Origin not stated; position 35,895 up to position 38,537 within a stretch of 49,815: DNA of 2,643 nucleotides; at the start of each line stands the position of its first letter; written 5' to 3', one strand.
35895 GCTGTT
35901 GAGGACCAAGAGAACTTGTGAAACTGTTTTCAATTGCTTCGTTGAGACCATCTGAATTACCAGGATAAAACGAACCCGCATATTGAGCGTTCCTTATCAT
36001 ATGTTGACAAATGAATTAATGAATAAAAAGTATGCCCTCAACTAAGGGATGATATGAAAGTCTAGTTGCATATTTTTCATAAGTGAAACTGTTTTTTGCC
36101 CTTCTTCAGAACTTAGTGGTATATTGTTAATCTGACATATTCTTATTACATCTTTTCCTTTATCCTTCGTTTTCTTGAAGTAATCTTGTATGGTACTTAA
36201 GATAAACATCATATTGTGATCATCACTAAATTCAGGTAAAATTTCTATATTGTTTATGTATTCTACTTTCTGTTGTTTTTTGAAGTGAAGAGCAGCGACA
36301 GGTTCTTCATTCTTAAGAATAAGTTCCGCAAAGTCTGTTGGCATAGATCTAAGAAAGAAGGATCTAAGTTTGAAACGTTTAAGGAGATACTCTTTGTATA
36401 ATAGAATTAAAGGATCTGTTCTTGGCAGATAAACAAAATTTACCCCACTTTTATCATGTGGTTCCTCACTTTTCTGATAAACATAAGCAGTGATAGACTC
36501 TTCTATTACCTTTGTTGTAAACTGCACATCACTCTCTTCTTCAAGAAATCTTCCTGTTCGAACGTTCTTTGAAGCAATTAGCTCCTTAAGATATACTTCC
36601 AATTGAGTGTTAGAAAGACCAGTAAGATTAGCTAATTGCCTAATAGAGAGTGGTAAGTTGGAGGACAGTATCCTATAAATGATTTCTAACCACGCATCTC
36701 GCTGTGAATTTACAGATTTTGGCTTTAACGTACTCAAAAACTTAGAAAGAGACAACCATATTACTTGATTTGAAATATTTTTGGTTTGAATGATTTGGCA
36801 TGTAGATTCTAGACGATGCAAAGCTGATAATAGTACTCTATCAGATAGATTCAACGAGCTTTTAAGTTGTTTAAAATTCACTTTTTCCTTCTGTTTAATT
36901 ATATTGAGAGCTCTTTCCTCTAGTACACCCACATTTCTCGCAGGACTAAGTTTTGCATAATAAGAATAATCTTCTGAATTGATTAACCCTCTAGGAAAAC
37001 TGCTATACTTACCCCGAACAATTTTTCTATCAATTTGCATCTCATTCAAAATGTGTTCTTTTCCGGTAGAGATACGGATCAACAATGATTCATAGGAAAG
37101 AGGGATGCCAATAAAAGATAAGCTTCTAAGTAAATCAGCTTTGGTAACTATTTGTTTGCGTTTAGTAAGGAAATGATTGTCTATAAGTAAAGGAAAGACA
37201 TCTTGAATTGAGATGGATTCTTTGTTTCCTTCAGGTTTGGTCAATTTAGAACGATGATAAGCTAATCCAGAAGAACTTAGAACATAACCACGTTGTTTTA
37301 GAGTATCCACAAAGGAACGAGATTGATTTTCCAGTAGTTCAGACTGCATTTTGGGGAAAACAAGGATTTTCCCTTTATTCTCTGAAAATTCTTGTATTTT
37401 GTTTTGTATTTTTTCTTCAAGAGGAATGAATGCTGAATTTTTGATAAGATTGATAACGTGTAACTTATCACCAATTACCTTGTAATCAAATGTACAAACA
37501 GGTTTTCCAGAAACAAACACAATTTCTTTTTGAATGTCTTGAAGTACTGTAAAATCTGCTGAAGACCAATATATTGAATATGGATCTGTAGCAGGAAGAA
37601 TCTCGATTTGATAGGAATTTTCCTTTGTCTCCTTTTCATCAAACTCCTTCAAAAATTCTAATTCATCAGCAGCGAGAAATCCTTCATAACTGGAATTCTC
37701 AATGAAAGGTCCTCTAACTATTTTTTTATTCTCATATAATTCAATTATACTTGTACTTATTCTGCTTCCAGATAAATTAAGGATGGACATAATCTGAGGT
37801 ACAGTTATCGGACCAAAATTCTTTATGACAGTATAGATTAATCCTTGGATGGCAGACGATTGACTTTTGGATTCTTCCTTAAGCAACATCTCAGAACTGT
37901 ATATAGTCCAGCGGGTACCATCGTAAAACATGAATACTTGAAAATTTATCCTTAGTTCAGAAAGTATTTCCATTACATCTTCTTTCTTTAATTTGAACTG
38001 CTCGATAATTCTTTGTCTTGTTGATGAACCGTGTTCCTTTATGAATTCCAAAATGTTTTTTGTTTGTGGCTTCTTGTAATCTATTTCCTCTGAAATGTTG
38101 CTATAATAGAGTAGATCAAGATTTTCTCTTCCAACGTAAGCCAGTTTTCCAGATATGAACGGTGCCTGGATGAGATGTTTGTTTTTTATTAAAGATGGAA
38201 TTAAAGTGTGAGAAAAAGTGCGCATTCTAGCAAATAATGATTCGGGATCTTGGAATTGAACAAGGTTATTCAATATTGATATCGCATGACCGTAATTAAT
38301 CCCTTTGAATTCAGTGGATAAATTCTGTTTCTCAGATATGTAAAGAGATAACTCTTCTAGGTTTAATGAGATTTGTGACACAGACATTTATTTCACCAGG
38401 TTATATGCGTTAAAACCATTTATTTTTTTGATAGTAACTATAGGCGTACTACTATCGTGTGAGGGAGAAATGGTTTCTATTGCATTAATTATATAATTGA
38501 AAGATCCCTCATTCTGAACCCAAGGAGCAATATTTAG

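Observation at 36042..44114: Giant Lhr-type helicase fused to a winged-helix/YcaQ-AlkZ-like array, followed in frame by a second protein made of the same modules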

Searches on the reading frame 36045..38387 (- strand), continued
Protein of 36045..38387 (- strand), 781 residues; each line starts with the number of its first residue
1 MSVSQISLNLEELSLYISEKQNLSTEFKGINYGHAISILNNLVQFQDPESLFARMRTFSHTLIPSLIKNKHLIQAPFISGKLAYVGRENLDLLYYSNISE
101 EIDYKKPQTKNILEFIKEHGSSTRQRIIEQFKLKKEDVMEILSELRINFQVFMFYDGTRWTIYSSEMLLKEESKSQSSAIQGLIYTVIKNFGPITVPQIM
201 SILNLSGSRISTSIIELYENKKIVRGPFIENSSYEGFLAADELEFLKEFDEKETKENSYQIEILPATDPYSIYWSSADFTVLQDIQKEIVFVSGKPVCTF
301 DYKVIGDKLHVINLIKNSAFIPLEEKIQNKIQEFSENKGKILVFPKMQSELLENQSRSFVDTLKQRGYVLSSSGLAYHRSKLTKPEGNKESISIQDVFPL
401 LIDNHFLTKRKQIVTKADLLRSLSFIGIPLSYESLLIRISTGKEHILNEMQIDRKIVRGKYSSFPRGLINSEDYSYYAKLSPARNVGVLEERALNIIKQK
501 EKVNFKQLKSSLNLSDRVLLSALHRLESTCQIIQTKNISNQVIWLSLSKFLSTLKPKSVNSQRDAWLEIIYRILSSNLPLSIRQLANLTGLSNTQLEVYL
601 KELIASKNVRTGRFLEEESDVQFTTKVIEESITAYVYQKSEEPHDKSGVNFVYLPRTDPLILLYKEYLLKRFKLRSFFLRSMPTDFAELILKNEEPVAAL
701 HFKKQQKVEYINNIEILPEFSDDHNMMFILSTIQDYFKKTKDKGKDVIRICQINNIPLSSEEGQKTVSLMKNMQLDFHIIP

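Call 46: search_protein_representatives(alignment_id=A1)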
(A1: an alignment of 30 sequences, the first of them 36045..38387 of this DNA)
Query: 30 sequences, 781 profile positions. Proteins with E-value up to 0.001 (for the whole library): 52; up to 1e-10: 28; up to 1e-30: 10. The best 52 are listed.
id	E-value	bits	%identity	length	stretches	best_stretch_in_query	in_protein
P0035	0.0e+00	1311.8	-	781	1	1-780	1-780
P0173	6.5e-291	983.6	-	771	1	6-773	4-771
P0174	4.3e-255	865.1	-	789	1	1-777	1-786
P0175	1.7e-162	558.9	-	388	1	139-537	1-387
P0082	3.0e-64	234.0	-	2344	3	15-772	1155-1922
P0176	8.0e-54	199.5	-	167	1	273-405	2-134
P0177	2.6e-53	197.8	-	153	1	7-144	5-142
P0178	1.3e-51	192.3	-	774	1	24-776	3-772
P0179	4.3e-50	187.2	-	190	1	645-778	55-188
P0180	5.0e-39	150.6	-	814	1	38-774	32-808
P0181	8.0e-29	116.9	-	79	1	3-80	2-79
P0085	1.4e-28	116.1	-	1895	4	15-335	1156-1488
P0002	1.7e-25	105.8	-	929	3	35-760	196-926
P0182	4.3e-25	104.5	-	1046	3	382-632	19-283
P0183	9.7e-25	103.4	-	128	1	709-781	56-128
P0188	8.5e-15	70.5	-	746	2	262-764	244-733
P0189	1.2e-13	66.7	-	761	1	123-632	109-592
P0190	2.1e-12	62.6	-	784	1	111-629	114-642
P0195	1.7e-10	56.2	-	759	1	112-775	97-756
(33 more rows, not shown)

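Call 48: find_encoding_contigs(protein=P0178, flank=8000, max_places=1)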
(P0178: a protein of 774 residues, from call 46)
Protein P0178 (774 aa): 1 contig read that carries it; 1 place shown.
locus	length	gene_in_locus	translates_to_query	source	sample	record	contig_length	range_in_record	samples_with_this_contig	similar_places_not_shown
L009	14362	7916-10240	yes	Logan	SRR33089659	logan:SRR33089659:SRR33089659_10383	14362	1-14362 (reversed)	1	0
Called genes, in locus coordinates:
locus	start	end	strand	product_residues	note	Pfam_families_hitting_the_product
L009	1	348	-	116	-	?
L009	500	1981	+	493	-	PF00633:HHH (faint), PF02961:SAM_BAF (faint), PF11731:Cdd1 (faint), PF11798:IMS_HHH (faint), PF14716:HHH_8 (faint), PF14520:HHH_5, PF10391:DNA_pol_lambd_f (weak), PF14520:HHH_5, +4 more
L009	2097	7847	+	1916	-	PF00270:DEAD, PF04851:ResIII (weak), PF00271:Helicase_C, PF19306:WHD_Lhr, PF08494:DEAD_assoc, PF01047:MarR (faint), PF06224:AlkZ-like (weak)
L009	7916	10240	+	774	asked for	PF06224:AlkZ-like (faint)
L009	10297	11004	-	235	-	-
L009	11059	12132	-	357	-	PF00005:ABC_tran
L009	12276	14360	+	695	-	?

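Call 49: find_encoding_contigs(protein=P0180, flank=8000, max_places=1)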
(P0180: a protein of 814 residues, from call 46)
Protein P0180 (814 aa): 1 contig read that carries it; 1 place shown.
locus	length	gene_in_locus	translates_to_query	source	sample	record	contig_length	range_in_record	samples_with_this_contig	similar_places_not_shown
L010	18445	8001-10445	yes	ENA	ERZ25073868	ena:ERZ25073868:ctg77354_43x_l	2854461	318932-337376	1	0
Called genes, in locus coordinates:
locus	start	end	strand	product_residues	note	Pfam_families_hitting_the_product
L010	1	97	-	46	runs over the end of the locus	-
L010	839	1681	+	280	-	-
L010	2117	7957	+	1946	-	PF00270:DEAD, PF04851:ResIII (weak), PF00271:Helicase_C, PF19306:WHD_Lhr, PF08494:DEAD_assoc, PF13601:HTH_34 (faint)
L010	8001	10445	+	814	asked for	-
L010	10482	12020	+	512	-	-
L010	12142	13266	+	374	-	-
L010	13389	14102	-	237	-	-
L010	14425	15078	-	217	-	-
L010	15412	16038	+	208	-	-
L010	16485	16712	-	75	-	-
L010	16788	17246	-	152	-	-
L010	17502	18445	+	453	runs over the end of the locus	PF01979:Amidohydro_1, PF07969:Amidohydro_3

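Call 50: find_encoding_contigs(protein=P0188, flank=8000, max_places=1)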
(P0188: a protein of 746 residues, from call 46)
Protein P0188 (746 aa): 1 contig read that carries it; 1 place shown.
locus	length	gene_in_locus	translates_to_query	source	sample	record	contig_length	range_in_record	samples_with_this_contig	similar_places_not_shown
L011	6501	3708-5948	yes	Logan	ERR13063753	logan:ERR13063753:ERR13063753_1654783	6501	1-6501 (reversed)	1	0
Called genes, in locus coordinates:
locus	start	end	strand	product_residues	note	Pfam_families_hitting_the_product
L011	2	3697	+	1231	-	?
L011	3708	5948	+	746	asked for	-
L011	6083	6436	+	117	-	PF02319:WHD_E2F_TDP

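Call 51: find_related_loci(query=A1, collection=genome_contigs, flank=7000)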
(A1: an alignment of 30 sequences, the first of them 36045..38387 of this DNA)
Query A1 (781 aa) in genome_contigs; peptide patterns used: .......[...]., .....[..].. (x = any residue, [..] = any of these).
138 stretches matched a pattern; 32 encode a relative of the query (tblastn E <= 1e-3); 29 distinct loci.
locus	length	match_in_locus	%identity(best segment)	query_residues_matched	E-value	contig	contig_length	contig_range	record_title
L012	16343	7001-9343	94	1-781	0e+0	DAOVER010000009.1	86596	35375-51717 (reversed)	MAG TPA_asm: Candidatus Heimdallarchaeota archaeon isolate CSMAG_1088 CSMAG_1088_k141_5358437_length_86596_cov_40.9305,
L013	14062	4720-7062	90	1-781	0e+0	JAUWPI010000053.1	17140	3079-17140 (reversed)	MAG: Candidatus Heimdallarchaeota archaeon isolate CSMAG_2472 CSMAG_2472_k141_783349_length_17140_cov_8.0000, whole geno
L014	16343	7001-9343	90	1-781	0e+0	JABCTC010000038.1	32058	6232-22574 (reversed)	MAG: Candidatus Heimdallarchaeota archaeon isolate HM4_B41 NODE_1161_length_32058_cov_1.4796_ID_39267816, whole genome s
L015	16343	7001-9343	83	1-781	0e+0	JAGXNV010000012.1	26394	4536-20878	MAG: Candidatus Heimdallarchaeota archaeon isolate bin51 NODE_12_length_26394_cov_4.996770, whole genome shotgun sequenc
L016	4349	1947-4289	62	1-781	0e+0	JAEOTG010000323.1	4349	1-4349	MAG: Candidatus Heimdallarchaeota archaeon isolate YT1_048 k127_60550724, whole genome shotgun sequence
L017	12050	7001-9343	61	1-781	0e+0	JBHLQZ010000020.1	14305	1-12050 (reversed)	MAG: Candidatus Thorarchaeota archaeon isolate QM1B.68 QM1B.68@15130, whole genome shotgun sequence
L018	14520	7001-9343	61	1-781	0e+0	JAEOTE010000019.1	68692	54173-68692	MAG: Candidatus Heimdallarchaeota archaeon isolate YT1_029 k127_6862077, whole genome shotgun sequence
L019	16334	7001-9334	59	5-781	0e+0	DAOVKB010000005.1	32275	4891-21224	MAG TPA_asm: archaeon isolate CSMAG_1408 CSMAG_1408_k141_1587235_length_32275_cov_31.1471, whole genome shotgun sequence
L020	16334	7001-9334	59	5-781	0e+0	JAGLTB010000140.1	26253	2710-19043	MAG: Candidatus Heimdallarchaeota archaeon isolate RS_9_76 ROV157_9.bin.76.fa_140, whole genome shotgun sequence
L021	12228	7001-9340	58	1-780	0e+0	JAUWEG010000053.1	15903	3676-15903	MAG: Candidatus Heimdallarchaeota archaeon isolate CSMAG_2184 CSMAG_2184_k141_226244_length_15903_cov_11.6099, whole gen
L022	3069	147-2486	57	1-780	0e+0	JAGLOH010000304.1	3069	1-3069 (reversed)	MAG: Candidatus Heimdallarchaeota archaeon isolate RS_7_21 ROV157_7.bin.21.fa_304, whole genome shotgun sequence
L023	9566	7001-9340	58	1-780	0e+0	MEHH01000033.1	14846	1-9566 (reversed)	MAG: Candidatus Heimdallarchaeota archaeon AB_125 HeimAB125_contig000033, whole genome shotgun sequence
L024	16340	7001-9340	57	1-780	0e+0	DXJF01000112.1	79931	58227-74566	MAG TPA_asm: Candidatus Heimdallarchaeota archaeon isolate CR1378_bin_8 k127_193316, whole genome shotgun sequence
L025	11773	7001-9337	59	1-780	0e+0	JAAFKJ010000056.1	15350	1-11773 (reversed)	MAG: Candidatus Heimdallarchaeota archaeon isolate C4.bin.22 k83_457120, whole genome shotgun sequence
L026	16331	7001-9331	59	1-781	0e+0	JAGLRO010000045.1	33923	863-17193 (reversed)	MAG: Candidatus Heimdallarchaeota archaeon isolate RS_9_2 ROV157_9.bin.2.fa_45, whole genome shotgun sequence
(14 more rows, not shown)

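Call 78: search_protein_families(library=pfam, alignment_id=A1, max_evalue=0.01)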
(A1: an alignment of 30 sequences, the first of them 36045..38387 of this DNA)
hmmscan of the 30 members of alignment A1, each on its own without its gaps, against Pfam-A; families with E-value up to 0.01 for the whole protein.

A. member 1, window:36045-38387:- (781 aa): 3 families
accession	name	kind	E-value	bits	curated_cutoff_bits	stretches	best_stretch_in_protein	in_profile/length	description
PF12802.13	MarR_2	-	0.0015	19.1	27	0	188-217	14-44/61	MarR family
PF13412.12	HTH_24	-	0.0021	18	21.9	0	570-605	8-43/48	Winged helix-turn-helix DNA-binding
PF08221.17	HTH_9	-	0.0073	16.8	23.4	0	569-596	17-44/62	RNA polymerase III subunit RPC82 helix-turn-helix domain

B. families by the number of members that match (of 30 scanned): 24 families
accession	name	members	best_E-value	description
PF13412.12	HTH_24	27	1.1e-08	Winged helix-turn-helix DNA-binding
PF12802.13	MarR_2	22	1.1e-05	MarR family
PF06224.18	AlkZ-like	16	3.6e-06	DNA glycosylase AlkZ-like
PF08221.17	HTH_9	15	3.6e-06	RNA polymerase III subunit RPC82 helix-turn-helix domain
PF23234.1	WH4_Lhr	15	1.2e-05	Large helicase-related protein, winged-helix domain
PF01399.33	PCI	14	3.4e-08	PCI domain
PF01022.26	HTH_5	12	4.5e-07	Bacterial regulatory protein, arsR family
PF13601.12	HTH_34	9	0.00018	Winged helix DNA-binding domain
PF06163.17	DUF977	7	0.0016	Bacterial protein of unknown function (DUF977)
PF14493.12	HTH_40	5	0.00049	Helix-turn-helix domain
PF24034.1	DUF7343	3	2.2e-05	Domain of unknown function (DUF7343)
PF04703.18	FaeA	3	0.0015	FaeA-like protein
PF24741.1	AlkZ-rel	2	7e-07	AlkZ related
PF13545.12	HTH_Crp_2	2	0.00011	Crp-like helix-turn-helix domain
PF08279.18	HTH_11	2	0.00065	HTH domain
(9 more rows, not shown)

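Call 79: find_encoding_contigs(protein=P0190, flank=8000, max_places=1)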
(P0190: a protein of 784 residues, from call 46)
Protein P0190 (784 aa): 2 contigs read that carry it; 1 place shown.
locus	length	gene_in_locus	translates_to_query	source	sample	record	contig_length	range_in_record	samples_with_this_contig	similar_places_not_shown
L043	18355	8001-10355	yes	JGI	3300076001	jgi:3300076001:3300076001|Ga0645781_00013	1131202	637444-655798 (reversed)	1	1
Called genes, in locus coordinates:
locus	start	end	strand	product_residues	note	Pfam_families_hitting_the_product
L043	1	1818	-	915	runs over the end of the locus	PF08471:Ribonuc_red_2_N, PF02867:Ribonuc_red_lgC, PF12637:TSCPD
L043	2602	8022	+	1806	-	PF00270:DEAD, PF04851:ResIII (weak), PF00271:Helicase_C, PF19306:WHD_Lhr, PF08494:DEAD_assoc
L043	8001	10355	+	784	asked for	-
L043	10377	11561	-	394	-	-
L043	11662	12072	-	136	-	PF01796:OB_ChsH2_C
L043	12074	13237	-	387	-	PF00108:Thiolase_N, PF08545:ACP_syn_III (weak), PF22691:Thiolase_C_1, PF02803:Thiolase_C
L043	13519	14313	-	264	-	PF00378:ECH_1, PF16113:ECH_2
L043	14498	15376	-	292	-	PF01210:NAD_Gly3P_dh_N (weak), PF02737:3HCDH_N, PF00725:3HCDH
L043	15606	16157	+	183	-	-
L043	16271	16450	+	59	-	PF00253:Ribosomal_S14 (weak)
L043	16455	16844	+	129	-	PF00410:Ribosomal_S8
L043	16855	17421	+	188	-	PF00347:Ribosomal_L6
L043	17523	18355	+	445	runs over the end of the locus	PF03600:CitMHS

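Call 80: list_cluster_members(proteins=[P0180, P0178, P0190, P0188, P0090, P0082, P0189, P0195])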
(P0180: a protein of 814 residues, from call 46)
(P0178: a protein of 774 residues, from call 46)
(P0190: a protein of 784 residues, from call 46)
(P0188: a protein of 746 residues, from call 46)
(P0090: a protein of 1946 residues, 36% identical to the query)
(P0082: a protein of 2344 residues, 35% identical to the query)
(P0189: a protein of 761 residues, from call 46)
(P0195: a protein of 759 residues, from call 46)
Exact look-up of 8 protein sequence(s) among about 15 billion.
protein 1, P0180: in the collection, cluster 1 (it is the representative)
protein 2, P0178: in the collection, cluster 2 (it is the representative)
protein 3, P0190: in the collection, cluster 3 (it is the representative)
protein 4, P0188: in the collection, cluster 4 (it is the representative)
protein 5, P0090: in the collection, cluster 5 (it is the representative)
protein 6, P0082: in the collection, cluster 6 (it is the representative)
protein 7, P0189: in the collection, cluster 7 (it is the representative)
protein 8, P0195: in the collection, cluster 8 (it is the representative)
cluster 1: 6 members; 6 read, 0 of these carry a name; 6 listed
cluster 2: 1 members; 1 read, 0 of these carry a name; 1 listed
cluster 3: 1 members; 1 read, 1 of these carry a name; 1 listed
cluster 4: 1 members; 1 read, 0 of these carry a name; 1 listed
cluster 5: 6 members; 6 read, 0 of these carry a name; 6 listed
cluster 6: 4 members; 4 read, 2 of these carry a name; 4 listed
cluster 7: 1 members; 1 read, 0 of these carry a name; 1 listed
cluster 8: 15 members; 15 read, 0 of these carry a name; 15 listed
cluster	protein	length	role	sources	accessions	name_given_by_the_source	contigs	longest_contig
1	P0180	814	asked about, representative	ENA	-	-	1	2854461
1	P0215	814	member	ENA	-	-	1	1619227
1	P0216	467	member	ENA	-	-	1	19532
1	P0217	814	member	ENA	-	-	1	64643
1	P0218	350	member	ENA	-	-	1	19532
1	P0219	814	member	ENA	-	-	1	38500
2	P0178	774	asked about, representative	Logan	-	-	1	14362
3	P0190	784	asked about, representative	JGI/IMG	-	hypothetical protein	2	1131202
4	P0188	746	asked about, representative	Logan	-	-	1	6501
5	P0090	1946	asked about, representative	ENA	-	-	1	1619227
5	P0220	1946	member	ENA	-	-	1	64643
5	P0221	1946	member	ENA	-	-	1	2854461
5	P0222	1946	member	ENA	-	-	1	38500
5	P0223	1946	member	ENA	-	-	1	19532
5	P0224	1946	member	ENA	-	-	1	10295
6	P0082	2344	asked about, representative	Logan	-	-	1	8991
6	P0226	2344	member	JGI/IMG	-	ATP-dependent Lhr-like helicase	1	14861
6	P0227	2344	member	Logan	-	-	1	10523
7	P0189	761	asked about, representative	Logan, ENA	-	-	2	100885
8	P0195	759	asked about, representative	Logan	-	-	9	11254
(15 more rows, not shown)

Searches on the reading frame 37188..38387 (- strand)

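Call 10: search_protein_families(library=pfam, proteins=[window:37188-38387:-], max_evalue=10)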
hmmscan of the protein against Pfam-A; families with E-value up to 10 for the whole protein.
seq(400 aa): 7 families
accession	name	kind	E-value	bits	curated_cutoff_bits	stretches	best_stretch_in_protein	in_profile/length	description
PF12802.13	MarR_2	-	0.015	15.9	27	1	188-217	14-44/61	MarR family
PF06224.18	AlkZ-like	-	0.021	14.9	25.9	1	109-295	89-277/329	DNA glycosylase AlkZ-like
PF12106.13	Colicin_E5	-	0.023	15.4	25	1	252-295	34-78/88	Colicin E5 ribonuclease domain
PF13412.12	HTH_24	-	0.041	13.9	21.9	0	109-138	5-34/48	Winged helix-turn-helix DNA-binding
PF20291.3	MC5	-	0.051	13.8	25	1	41-123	70-147/167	ABC-three component (ABC-3C) system Middle Component 5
PF08282.18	Hydrolase_3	-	0.06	13.5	20.9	1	115-200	58-146/255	haloacid dehalogenase-like hydrolase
PF01022.26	HTH_5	-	0.11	12.8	22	1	192-213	14-35/47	Bacterial regulatory protein, arsR family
